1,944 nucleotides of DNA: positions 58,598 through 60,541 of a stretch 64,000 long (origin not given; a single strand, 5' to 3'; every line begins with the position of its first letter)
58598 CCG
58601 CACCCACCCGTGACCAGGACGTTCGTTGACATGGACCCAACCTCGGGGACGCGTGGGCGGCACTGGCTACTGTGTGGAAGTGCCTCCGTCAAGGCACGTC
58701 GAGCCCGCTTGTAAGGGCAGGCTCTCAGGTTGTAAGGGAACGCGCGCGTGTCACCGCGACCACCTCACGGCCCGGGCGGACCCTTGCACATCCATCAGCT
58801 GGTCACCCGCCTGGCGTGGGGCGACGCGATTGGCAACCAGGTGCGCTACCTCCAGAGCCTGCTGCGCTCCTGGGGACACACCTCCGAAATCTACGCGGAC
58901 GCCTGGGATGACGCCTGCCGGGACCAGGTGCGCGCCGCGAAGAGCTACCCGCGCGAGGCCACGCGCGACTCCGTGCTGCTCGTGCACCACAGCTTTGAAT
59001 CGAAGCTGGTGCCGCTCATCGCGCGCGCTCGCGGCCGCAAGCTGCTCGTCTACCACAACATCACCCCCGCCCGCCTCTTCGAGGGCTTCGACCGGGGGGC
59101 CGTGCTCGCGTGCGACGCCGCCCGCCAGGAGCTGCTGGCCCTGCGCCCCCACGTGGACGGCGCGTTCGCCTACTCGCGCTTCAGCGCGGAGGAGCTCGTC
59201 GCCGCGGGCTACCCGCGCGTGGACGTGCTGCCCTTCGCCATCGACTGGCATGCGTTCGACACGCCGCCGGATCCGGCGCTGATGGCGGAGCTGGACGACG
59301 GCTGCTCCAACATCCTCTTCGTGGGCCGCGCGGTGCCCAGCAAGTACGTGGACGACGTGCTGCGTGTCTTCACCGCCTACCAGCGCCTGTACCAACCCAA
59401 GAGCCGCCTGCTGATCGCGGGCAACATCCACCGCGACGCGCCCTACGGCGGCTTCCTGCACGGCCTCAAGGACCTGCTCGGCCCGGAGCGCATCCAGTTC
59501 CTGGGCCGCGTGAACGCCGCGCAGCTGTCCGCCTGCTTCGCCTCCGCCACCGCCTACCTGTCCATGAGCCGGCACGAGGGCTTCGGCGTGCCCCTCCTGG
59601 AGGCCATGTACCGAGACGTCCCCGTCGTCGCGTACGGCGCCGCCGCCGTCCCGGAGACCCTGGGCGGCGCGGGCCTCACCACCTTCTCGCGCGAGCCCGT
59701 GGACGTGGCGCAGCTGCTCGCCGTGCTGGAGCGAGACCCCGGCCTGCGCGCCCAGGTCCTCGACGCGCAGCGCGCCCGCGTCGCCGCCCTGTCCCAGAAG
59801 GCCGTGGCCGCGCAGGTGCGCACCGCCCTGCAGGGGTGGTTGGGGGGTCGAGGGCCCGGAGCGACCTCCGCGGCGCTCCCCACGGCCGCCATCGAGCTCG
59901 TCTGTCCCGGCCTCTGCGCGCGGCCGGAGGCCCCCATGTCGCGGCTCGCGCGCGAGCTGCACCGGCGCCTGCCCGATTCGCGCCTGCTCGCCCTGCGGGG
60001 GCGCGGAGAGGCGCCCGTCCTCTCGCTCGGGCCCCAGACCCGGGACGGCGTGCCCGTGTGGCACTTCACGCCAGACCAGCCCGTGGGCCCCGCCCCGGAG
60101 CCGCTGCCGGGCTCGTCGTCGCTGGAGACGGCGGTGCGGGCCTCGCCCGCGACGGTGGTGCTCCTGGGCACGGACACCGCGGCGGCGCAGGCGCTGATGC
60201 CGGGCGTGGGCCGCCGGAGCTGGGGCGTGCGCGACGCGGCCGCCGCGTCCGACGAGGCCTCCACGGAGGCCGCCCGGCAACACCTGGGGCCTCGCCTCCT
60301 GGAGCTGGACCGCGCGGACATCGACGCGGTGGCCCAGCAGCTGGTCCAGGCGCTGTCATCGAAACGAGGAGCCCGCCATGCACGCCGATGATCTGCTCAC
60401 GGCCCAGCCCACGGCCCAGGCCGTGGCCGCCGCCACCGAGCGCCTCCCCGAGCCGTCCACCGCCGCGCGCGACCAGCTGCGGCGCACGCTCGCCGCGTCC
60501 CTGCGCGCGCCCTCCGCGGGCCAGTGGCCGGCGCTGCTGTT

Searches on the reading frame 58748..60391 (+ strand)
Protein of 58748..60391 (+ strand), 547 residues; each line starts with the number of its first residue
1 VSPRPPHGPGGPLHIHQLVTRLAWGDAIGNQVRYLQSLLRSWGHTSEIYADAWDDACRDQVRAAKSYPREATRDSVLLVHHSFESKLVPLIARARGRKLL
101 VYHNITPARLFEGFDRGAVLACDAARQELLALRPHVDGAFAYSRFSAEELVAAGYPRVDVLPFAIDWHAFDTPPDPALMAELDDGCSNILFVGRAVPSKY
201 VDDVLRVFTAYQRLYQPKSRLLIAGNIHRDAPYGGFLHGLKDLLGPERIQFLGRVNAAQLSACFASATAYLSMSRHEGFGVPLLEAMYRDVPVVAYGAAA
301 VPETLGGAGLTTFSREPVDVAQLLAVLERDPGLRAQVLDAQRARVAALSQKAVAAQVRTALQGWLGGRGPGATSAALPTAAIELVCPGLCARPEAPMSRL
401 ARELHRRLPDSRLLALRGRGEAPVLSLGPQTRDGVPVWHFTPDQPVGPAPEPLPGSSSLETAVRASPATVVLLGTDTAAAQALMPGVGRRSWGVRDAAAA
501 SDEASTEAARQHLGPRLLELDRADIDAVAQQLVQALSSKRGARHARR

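Call 49: search_protein_families(library=pfam, proteins=[window:58748-60391:+], max_evalue=0.001)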
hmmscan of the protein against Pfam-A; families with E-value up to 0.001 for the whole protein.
window:58748-60391:+ (547 aa): 4 families
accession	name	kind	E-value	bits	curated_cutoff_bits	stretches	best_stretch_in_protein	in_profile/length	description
PF00534.26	Glycos_transf_1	-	4.4e-19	69.1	26.4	1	189-336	18-164/172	Glycosyl transferases group 1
PF13692.12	Glyco_trans_1_4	-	9.3e-16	58.8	27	1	188-324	3-136/142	Glycosyl transferases group 1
PF13524.12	Glyco_trans_1_2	-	1.9e-07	31.5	25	1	220-347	16-131/144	Glycosyl transferase-like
PF20706.3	GT4-conflict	-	8.2e-05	22.2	26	1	177-316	193-327/385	Family 4 Glycosyltransferase in conflict systems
